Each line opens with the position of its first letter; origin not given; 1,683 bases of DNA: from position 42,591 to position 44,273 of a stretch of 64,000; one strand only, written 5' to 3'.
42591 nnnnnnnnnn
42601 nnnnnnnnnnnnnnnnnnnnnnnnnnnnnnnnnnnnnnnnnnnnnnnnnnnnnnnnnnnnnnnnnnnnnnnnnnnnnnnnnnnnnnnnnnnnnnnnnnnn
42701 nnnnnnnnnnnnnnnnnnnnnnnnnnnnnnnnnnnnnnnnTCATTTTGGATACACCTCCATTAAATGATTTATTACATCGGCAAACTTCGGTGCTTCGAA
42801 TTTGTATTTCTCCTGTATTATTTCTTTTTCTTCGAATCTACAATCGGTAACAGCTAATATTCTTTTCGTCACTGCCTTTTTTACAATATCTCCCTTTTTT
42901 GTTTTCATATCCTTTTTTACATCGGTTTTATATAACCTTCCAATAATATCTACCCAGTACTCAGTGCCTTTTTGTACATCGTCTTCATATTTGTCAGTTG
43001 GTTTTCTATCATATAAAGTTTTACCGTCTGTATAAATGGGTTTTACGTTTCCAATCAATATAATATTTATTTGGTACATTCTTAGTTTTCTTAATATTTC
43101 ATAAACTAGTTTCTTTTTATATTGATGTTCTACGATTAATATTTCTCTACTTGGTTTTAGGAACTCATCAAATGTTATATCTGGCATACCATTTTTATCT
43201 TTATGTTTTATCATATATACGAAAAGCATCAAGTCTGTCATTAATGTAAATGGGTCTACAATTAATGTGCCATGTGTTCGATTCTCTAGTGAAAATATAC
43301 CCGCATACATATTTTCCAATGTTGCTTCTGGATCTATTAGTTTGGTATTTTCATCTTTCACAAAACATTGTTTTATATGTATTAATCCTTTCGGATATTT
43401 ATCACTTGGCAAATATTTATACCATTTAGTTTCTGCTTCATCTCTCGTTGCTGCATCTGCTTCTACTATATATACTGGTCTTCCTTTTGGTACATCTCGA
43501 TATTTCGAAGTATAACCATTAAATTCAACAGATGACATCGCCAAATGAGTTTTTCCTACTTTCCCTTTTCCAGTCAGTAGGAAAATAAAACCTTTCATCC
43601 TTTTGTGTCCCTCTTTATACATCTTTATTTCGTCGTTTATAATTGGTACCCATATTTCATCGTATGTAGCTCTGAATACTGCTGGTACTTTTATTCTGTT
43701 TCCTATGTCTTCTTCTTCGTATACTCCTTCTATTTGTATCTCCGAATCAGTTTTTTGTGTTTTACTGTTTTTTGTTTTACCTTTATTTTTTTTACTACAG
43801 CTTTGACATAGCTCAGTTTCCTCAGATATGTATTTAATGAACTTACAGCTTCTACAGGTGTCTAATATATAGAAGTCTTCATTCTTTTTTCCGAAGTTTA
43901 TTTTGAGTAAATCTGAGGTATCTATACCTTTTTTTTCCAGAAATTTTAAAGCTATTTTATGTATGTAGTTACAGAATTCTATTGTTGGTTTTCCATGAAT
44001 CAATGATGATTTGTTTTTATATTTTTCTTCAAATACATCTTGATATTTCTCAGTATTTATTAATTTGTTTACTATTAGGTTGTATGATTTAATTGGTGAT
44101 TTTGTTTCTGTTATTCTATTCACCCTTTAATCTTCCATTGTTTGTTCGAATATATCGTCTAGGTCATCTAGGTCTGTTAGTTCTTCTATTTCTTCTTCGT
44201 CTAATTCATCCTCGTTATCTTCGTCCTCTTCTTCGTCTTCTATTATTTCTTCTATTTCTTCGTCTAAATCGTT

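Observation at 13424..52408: Archaeal-type information-processing gene set with prokaryotic expression signals: likely virus or mobile element of an archaeal host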

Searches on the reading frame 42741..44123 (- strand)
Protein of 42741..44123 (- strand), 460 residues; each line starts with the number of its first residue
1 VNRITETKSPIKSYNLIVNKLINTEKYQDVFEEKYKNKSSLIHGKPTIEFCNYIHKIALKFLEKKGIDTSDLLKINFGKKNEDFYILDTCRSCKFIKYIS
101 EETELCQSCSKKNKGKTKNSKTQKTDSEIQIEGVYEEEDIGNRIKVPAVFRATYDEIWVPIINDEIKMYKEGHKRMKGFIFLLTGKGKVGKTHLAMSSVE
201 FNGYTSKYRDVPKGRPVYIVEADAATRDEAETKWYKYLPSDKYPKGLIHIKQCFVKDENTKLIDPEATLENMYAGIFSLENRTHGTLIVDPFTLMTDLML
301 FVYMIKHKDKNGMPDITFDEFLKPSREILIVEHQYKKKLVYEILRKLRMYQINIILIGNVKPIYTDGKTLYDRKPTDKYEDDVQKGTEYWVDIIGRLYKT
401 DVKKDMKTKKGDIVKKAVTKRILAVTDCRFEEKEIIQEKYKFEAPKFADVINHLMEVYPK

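Call 10: search_protein_families(library=pfam, max_evalue=1, proteins=[window:42741-44123:-])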
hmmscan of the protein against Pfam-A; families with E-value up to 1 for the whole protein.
window:42741-44123:- (460 aa): 4 families
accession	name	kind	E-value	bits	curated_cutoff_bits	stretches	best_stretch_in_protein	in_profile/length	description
PF24931.1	ACT_ACR9_3rd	-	0.002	18.6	27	1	316-355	2-41/98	ACR9-like, ACT-like domain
PF24551.1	SH3_Rv0428c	-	0.2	12.2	27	0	392-416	23-46/55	Probable histone acetyltransferase Rv0428c SH3 domain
PF13481.12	AAA_25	-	0.2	11.7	27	1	177-293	32-153/195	AAA domain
PF24843.1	DUF7720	-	0.31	11.6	27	0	409-458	26-73/81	Family of unknown function (DUF7720)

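Call 46: search_dna_similar(query=window:42741-44123:-, collection=phages, mode=protein, max_evalue=0.01, max_rows=15)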
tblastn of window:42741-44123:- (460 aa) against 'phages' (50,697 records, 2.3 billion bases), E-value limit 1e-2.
No match.

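Call 54: search_solved_structures(query=A4, max_evalue=5)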
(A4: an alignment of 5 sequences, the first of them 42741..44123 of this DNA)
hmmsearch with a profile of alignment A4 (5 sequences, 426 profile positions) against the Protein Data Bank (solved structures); distinct sequences matched with E-value up to 5: 4.
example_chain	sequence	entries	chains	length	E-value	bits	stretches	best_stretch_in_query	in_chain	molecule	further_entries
1xq5_A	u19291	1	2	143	0.0065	18.5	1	226-289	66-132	Hemoglobin alpha-1 chain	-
3bj1_A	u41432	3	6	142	0.034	16.1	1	226-288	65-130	hemoglobin alpha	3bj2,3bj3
2kbq_A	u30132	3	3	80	1.4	10.8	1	296-333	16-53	Harmonin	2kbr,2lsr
1y1x_A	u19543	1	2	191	2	10.3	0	237-293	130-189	Leishmania Major Homolog of Programmed Cell Death 6 Protein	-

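Call 68: find_related_loci(query=A4, collection=viral_contigs, flank=10000)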
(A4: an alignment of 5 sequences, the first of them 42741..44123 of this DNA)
Query A4 (460 aa) in viral_contigs; peptide patterns used: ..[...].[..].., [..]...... (x = any residue, [..] = any of these).
203 stretches matched a pattern, but none encodes a relative of the query by tblastn (E <= 1e-3).

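Call 102: search_protein_families(library=pfam, alignment_id=A4, max_evalue=1)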
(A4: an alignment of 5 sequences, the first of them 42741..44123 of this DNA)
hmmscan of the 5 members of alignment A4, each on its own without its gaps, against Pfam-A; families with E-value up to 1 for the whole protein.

A. member 1, window:42741-44123:- (460 aa): 4 families
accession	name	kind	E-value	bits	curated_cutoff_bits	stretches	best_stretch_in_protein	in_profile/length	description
PF24931.1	ACT_ACR9_3rd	-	0.002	18.6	27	1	316-355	2-41/98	ACR9-like, ACT-like domain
PF24551.1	SH3_Rv0428c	-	0.2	12.2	27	0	392-416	23-46/55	Probable histone acetyltransferase Rv0428c SH3 domain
PF13481.12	AAA_25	-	0.2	11.7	27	1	177-293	32-153/195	AAA domain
PF24843.1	DUF7720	-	0.31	11.6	27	0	409-458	26-73/81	Family of unknown function (DUF7720)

B. families by the number of members that match (of 5 scanned): 7 families
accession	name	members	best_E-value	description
PF24931.1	ACT_ACR9_3rd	4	0.002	ACR9-like, ACT-like domain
PF13479.12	AAA_24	1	0.028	AAA domain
PF21852.1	DUF6911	1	0.071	Family of unknown function (DUF6911)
PF13481.12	AAA_25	1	0.2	AAA domain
PF24551.1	SH3_Rv0428c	1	0.2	Probable histone acetyltransferase Rv0428c SH3 domain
PF24843.1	DUF7720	1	0.31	Family of unknown function (DUF7720)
PF08170.17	POPLD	1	0.32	POPLD (NUC188) domain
